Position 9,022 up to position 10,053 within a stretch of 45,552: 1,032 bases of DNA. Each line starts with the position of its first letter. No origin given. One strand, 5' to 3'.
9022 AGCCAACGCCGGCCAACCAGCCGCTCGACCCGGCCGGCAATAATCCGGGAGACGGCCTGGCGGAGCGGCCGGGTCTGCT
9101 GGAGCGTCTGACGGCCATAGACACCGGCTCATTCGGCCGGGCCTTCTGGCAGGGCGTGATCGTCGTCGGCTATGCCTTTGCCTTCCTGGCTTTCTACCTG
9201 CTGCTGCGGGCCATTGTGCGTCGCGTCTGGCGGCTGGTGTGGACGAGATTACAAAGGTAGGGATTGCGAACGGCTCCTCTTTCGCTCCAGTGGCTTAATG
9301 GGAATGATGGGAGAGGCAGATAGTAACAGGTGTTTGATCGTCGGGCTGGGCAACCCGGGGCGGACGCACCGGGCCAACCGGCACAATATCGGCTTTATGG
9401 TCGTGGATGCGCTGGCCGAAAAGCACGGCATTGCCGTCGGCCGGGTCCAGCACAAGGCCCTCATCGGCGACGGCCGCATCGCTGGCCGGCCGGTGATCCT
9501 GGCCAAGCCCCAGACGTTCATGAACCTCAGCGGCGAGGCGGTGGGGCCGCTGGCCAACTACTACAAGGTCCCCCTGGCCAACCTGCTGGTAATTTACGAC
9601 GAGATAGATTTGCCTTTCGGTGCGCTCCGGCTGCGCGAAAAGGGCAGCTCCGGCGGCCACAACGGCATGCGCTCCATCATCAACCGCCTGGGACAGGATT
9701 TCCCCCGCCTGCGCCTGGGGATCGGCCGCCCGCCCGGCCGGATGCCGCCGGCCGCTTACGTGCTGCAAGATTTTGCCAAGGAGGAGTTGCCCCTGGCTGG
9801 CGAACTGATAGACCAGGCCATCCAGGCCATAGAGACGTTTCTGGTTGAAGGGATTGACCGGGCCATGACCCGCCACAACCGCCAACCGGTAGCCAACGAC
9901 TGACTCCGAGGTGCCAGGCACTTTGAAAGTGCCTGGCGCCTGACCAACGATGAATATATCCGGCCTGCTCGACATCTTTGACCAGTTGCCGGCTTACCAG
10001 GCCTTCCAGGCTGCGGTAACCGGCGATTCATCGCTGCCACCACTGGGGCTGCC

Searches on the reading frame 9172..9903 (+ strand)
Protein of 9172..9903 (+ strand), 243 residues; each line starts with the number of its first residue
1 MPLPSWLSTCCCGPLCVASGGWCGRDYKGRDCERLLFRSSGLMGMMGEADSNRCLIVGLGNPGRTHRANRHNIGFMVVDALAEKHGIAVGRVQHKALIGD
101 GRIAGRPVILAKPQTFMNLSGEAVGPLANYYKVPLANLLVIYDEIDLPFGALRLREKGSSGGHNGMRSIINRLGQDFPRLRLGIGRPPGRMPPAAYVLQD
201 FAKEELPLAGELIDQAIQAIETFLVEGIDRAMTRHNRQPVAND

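Call 67: search_protein_families(library=pfam, proteins=[window:9172-9903:+], max_evalue=0.001)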
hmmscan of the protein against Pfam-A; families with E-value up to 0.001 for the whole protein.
window:9172-9903:+ (243 aa): 1 family
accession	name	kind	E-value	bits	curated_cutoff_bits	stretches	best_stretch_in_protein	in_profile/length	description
PF01195.25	Pept_tRNA_hydro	-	1.5e-68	230.7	27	1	55-236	1-183/183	Peptidyl-tRNA hydrolase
